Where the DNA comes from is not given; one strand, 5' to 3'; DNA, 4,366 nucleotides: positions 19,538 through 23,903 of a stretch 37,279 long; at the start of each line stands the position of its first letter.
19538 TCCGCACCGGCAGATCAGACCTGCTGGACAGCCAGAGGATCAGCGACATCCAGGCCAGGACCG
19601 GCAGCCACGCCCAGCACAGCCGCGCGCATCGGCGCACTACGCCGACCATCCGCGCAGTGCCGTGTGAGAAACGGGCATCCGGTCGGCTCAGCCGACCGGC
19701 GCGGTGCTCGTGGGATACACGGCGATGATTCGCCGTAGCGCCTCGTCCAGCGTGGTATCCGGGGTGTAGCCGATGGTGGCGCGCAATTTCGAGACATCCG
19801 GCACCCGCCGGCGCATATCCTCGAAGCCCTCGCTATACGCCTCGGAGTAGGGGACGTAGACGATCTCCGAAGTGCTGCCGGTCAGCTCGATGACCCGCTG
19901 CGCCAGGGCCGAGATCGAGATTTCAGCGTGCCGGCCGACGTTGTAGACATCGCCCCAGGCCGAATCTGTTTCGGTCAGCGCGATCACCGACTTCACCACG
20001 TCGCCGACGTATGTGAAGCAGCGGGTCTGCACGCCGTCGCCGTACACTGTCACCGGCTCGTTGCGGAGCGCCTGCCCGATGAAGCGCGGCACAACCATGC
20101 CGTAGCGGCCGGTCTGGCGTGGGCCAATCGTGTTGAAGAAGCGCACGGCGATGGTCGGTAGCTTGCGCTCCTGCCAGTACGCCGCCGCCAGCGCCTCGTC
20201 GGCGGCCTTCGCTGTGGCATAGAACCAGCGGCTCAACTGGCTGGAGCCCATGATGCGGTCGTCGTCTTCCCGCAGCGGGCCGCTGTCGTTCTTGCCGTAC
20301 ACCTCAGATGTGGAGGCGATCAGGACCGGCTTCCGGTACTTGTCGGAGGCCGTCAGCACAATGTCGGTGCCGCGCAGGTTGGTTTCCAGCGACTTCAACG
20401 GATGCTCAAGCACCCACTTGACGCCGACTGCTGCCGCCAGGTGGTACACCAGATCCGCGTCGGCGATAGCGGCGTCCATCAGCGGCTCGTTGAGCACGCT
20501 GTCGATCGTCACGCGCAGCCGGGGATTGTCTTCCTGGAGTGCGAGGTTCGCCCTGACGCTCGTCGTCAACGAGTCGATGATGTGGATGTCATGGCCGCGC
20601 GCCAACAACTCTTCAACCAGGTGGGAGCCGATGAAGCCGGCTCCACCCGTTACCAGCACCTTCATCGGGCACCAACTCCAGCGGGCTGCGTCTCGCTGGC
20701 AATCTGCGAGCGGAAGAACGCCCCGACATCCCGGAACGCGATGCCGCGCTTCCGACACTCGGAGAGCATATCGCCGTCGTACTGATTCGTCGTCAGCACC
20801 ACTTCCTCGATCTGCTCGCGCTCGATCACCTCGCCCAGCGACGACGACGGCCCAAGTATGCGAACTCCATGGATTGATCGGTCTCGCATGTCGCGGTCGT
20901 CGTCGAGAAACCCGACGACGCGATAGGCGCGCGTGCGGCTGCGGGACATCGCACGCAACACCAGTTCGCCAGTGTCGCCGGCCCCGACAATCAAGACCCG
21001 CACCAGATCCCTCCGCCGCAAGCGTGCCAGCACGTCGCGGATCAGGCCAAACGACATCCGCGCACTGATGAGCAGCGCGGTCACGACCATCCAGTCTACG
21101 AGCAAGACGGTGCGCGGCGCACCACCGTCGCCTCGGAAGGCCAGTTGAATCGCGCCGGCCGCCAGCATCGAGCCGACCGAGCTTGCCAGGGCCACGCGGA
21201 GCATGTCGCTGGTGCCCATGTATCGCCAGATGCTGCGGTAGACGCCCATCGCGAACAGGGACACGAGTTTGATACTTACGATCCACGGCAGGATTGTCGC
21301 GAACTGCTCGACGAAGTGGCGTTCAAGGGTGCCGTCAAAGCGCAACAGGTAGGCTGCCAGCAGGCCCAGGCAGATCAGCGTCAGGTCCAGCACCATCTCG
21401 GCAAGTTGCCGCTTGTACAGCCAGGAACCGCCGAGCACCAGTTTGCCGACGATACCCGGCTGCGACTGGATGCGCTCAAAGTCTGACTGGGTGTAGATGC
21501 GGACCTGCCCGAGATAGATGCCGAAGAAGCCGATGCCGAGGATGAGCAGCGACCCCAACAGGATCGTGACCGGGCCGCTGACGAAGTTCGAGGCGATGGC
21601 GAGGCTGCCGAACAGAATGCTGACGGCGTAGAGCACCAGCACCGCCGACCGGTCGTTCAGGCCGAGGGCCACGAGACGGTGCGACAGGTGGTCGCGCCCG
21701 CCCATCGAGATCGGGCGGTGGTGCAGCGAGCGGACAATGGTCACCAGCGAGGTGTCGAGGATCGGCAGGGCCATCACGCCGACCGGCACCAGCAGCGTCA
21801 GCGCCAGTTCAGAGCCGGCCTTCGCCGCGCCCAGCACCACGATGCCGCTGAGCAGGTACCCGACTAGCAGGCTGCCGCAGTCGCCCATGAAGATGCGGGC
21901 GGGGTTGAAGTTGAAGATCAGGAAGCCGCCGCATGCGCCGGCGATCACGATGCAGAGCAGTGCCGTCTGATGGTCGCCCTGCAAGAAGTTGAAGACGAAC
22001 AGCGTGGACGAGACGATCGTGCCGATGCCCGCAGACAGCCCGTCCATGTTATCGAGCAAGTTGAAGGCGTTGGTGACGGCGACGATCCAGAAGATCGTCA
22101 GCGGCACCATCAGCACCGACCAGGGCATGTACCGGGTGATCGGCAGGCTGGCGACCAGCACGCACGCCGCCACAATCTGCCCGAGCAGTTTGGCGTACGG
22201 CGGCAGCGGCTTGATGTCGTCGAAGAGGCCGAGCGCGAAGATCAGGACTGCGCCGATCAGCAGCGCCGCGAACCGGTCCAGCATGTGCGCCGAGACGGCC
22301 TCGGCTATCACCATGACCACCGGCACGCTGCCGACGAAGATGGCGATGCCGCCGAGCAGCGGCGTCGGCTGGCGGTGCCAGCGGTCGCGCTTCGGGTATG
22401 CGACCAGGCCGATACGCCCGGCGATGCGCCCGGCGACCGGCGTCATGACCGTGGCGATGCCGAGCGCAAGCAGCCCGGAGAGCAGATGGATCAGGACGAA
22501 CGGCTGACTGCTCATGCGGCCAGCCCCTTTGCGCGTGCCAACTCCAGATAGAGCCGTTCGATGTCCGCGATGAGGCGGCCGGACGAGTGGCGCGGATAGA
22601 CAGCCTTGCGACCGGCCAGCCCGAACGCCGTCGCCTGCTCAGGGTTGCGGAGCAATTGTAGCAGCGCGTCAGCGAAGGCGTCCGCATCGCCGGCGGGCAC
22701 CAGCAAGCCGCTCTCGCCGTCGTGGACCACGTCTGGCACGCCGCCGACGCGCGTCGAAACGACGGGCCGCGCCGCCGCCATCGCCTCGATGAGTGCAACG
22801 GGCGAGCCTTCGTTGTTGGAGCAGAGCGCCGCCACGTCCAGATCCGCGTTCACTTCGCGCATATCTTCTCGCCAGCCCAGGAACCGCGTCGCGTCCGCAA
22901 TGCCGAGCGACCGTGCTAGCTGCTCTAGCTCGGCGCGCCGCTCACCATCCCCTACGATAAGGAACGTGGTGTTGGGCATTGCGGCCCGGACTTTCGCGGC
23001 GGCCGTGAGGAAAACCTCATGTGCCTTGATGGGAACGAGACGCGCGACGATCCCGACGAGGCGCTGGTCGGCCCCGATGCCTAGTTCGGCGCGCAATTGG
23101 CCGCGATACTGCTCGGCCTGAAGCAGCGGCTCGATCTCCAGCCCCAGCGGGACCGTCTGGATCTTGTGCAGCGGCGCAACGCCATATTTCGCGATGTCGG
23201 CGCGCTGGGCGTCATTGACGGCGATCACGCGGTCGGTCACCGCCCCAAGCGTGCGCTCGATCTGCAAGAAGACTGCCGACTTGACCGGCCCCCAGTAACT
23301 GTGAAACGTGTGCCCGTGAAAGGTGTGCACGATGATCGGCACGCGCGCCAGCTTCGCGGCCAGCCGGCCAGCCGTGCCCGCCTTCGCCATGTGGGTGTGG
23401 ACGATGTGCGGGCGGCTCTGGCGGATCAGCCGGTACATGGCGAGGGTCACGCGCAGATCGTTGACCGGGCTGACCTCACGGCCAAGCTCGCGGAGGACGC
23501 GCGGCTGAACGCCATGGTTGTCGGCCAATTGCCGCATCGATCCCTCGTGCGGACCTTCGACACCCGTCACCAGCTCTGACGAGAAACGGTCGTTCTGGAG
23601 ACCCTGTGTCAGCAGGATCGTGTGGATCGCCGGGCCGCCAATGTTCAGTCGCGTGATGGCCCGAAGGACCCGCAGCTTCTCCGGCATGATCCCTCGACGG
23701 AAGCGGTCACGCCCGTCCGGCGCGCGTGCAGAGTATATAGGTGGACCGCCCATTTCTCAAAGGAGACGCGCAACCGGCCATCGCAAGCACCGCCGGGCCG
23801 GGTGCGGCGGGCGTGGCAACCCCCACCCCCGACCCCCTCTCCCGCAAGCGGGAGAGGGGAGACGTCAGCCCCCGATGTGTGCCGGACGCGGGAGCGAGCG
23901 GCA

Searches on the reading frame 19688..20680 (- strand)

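Call 33: search_protein_families(library=ncbifam, proteins=[window:19688-20680:-], max_evalue=0.00001)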
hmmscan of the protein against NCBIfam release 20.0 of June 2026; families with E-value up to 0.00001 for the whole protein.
window:19688-20680:- (330 aa): 27 families (the best 25 are shown)
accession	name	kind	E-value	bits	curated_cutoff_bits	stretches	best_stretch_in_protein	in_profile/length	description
TIGR04180.1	EDH_00030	hypoth_equivalog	2.3e-48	164.8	475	1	8-308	1-295/297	NAD-dependent 4,6-dehydratase LegB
TIGR01181.1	dTDP_gluc_dehyt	equivalog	7e-44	150.2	365.1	1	7-323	1-312/321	dTDP-glucose 4,6-dehydratase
NF008872.0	PRK11908.1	equivalog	7.8e-40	137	294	1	6-324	2-337/349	bifunctional UDP-4-keto-pentose/UDP-xylose synthase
TIGR02197.1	heptose_epim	equivalog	2.1e-29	102.7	274.6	1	8-321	1-312/316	ADP-glyceromanno-heptose 6-epimerase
TIGR01179.1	galE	equivalog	2.3e-29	102.3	262.3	1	7-314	1-317/332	UDP-glucose 4-epimerase GalE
NF005998.1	PRK08125.1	equivalog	1.1e-27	96.7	777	1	6-320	316-647/649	bifunctional UDP-4-amino-4-deoxy-L-arabinose formyltransferase/UDP-glucuronic acid oxidase ArnA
NF011728.1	PRK15181.1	equivalog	2.5e-25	89.2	760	1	4-322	14-337/348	Vi polysaccharide biosynthesis UDP-N-acetylglucosaminuronic acid C-4 epimerase TviC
NF007490.0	PRK10084.1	subfamily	1.3e-24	86.9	649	1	6-324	1-336/361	dTDP-glucose 4,6-dehydratase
NF007582.0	PRK10217.1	equivalog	4.3e-23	82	698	1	7-322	3-331/355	dTDP-glucose 4,6-dehydratase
NF047922.1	GDPFucSynFcl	equivalog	4.3e-16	59.2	500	1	7-322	4-301/308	GDP-L-fucose synthase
TIGR03466.1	HpnA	hypoth_equivalog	4.5e-16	58.6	367.65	1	6-285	1-264/327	hopanoid-associated sugar epimerase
NF007956.0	PRK10675.1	subfamily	2.4e-15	56.5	394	1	6-227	1-232/338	UDP-glucose 4-epimerase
NF043036.1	ErythonDh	equivalog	6.7e-15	55.1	325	1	6-171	1-166/321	D-erythronate dehydrogenase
NF042422.1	oxyalk_red_OleD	equivalog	8.5e-15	54.9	580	1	6-285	1-268/329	2-alkyl-3-oxoalkanoate reductase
NF008360.0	PRK11150.1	equivalog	2.3e-14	53.3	452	1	8-305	2-288/310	ADP-glyceromanno-heptose 6-epimerase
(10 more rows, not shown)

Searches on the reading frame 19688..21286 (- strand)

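Call 10: search_protein_families(library=pfam, proteins=[window:19688-21286:-], max_evalue=0.001)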
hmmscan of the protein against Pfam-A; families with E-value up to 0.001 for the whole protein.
window:19688-21286:- (532 aa): 7 families
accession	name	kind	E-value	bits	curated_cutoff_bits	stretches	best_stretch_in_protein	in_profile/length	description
PF16363.11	GDP_Man_Dehyd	-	5.2e-50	171.2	27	1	211-519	1-331/332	GDP-mannose 4,6 dehydratase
PF01370.27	Epimerase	-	7.6e-50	170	20.9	1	210-451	1-240/240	NAD dependent epimerase/dehydratase family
PF01073.25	3Beta_HSD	-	6.1e-18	65.3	22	1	211-435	1-226/280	3-beta hydroxysteroid dehydrogenase/isomerase family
PF02719.21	Polysacc_synt_2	-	3.4e-17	63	20.2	1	210-473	1-251/293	Polysaccharide biosynthesis protein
PF07993.18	NAD_binding_4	-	3.1e-11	43.4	20.1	1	265-394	77-215/258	Male sterility protein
PF04321.23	RmlD_sub_bind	-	2.1e-09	37.3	27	1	208-520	1-281/287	RmlD substrate binding domain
PF13460.12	NAD_binding_10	-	3.1e-06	27.6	27.2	1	214-366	1-131/184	NAD(P)H-binding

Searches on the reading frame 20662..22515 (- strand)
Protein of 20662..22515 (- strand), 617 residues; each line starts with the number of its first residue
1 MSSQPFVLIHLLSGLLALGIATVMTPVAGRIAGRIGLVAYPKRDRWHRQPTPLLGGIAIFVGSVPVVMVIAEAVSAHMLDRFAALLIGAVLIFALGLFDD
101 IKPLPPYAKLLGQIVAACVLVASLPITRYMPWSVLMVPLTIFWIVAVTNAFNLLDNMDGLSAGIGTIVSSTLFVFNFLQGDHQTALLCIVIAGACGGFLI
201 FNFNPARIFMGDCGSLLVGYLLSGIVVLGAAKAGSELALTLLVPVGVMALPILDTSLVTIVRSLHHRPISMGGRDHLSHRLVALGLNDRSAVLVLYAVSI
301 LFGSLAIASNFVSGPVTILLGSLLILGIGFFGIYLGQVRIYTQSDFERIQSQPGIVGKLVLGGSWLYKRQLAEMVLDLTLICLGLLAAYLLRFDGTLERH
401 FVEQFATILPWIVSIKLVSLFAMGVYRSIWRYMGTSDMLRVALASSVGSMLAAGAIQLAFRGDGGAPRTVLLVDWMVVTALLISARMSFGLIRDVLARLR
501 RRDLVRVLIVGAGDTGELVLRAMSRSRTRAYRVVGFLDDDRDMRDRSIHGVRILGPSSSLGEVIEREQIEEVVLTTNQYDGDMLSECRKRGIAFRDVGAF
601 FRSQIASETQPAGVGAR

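Call 10: search_protein_families(library=pfam, proteins=[window:20662-22515:-], max_evalue=0.001)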
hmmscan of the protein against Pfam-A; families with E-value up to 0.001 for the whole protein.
window:20662-22515:- (617 aa): 3 families
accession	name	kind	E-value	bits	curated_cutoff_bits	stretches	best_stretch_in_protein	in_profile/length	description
PF00953.26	Glycos_transf_4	-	4.2e-36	124.8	27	1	83-229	2-159/160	Glycosyl transferase family 4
PF13727.12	CoA_binding_3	-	1.7e-13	51.4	25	1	422-577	2-150/175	CoA-binding domain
PF17836.7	PglD_N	-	0.00052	21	23.4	0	506-564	1-54/78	PglD N-terminal domain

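Call 33: search_protein_families(library=ncbifam, proteins=[window:20662-22515:-], max_evalue=0.00001)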
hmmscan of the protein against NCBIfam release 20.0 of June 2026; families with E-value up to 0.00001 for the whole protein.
window:20662-22515:- (617 aa): 7 families
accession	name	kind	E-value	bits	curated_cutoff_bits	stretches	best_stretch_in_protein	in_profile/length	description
TIGR02380.1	ECA_wecA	exception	3.1e-30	105.5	326.05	1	23-331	13-330/346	UDP-N-acetylglucosamine--undecaprenyl-phosphate N-acetylglucosaminephosphotransferase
NF053644.1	MraY_archaea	equivalog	8.3e-25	87.8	450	1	108-306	152-339/340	pseudomurein biosynthesis MraY family phospho-N-acetylmuramoyl-pentapeptide-transferase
TIGR03025.1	EPS_sugtrans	subfamily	4.7e-21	75.5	295.55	1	376-604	2-228/445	exopolysaccharide biosynthesis polyprenyl glycosylphosphotransferase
TIGR03023.1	WcaJ_sugtrans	equivalog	2e-20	73.5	410.75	1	376-589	2-218/453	undecaprenyl-phosphate glucose phosphotransferase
TIGR00445.1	mraY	equivalog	5.8e-16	58.8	192.05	1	48-308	32-316/321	phospho-N-acetylmuramoyl-pentapeptide-transferase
TIGR03013.1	EpsB_2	subfamily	6e-13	48.7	393.35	1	377-602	3-223/443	TIGR03013 family XrtA/PEP-CTERM system glycosyltransferase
TIGR03022.1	WbaP_sugtrans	subfamily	7.3e-09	35.4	403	1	377-586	5-206/456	undecaprenyl-phosphate galactose phosphotransferase WbaP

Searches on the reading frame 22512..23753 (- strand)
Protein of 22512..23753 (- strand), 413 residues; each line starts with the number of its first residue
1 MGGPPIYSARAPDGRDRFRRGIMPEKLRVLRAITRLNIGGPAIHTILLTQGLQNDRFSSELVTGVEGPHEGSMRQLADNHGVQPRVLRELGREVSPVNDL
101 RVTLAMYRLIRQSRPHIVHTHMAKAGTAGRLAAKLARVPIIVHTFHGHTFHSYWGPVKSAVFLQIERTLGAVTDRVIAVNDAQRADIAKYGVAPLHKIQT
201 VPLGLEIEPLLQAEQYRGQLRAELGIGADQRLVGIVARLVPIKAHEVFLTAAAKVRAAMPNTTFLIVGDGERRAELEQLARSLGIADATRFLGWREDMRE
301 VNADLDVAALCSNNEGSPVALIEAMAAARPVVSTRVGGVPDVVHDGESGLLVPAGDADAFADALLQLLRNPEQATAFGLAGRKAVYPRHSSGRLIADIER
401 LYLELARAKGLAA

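Call 10: search_protein_families(library=pfam, proteins=[window:22512-23753:-], max_evalue=0.001)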
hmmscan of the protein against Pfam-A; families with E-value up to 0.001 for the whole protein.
window:22512-23753:- (413 aa): 6 families
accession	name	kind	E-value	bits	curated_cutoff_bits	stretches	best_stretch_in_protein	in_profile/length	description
PF13692.12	Glyco_trans_1_4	-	4.1e-39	134.5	27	1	231-370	2-142/142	Glycosyl transferases group 1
PF00534.26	Glycos_transf_1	-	3e-38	131.5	26.4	1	220-383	5-171/172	Glycosyl transferases group 1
PF13439.12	Glyco_transf_4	-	7.9e-21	75.2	28.5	1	38-207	1-168/170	Glycosyltransferase Family 4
PF13579.12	Glyco_trans_4_4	-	1.3e-20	74.8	29.7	1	39-204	1-158/158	Glycosyl transferase 4-like domain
PF13477.12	Glyco_trans_4_2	-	4.6e-11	43.5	23.4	1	43-179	11-138/139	Glycosyl transferase 4-like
PF13524.12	Glyco_trans_1_2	-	1.2e-07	32.2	25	1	260-398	13-142/144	Glycosyl transferase-like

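Call 33: search_protein_families(library=ncbifam, proteins=[window:22512-23753:-], max_evalue=0.00001)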
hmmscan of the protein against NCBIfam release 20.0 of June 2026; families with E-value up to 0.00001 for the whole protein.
window:22512-23753:- (413 aa): 35 families (the best 25 are shown)
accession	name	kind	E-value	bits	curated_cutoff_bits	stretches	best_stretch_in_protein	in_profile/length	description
TIGR03088.1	stp2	hypoth_equivalog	3.6e-53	180.9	409.05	1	29-404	4-372/374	TIGR03088 family PEP-CTERM/XrtA system glycosyltransferase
TIGR03999.1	thiol_BshA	equivalog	9.5e-34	116.9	273.7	1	97-405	67-373/375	N-acetyl-alpha-D-glucosaminyl L-malate synthase BshA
TIGR03449.1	mycothiol_MshA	equivalog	6.6e-32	110.9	462.5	1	116-381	104-380/406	D-inositol-3-phosphate glycosyltransferase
NF041876.1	EPS_EpsE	equivalog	1.1e-30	107.2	400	1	192-391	182-382/389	exopolysaccharide biosynthesis GT4 family glycosyltransferase EpsE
TIGR04063.1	stp3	hypoth_equivalog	3e-27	95.5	442.05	1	103-404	81-394/397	TIGR04063 family PEP-CTERM/XrtA system glycosyltransferase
NF047684.1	TeichurnBiosyTuaC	equivalog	4.8e-24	85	550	1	101-371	93-355/391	teichuronic acid biosynthesis protein TuaC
NF038011.1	PelF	equivalog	7.7e-24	84.6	100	1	162-390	247-477/489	GT4 family glycosyltransferase PelF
TIGR02149.1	glgA_Coryne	subfamily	1.6e-23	83.5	302.4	1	87-395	58-380/391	glycogen synthase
NF038229.1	Glyco4_Geo_Pelo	equivalog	2e-20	73.1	400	1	86-405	26-336/338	GPMC system family 4 glycosyltransferase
NF011726.0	PRK15179.1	equivalog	1.7e-18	66.3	733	1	107-363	393-652/694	Vi polysaccharide biosynthesis protein TviE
NF050056.1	ProtGlycPglH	equivalog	4.3e-18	65.5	600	1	232-372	181-321/354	GalNAc-alpha-(1->4)-GalNAc-alpha-(1->3)-diNAcBac-PP-undecaprenol alpha-1,4-N-acetyl-D-galactosaminyltransferase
NF038298.1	EPS_HpsO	equivalog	1.6e-16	60.1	575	1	106-389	81-371/388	hormogonium polysaccharide biosynthesis glycosyltransferase HpsO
TIGR04157.1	glyco_rSAM_CFB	subfamily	7.3e-15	54.9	400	1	165-382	162-386/406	TIGR04157 family glycosyltransferase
NF012034.0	PRK15490.1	equivalog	1.3e-14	53.6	813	1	232-353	400-521/578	Vi polysaccharide biosynthesis glycosyltransferase TviE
NF047880.1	glyco_SdgA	exception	4.4e-14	51.9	800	1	228-379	314-465/488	serine-aspartate repeat adhesin O-glycosyltransferase SdgA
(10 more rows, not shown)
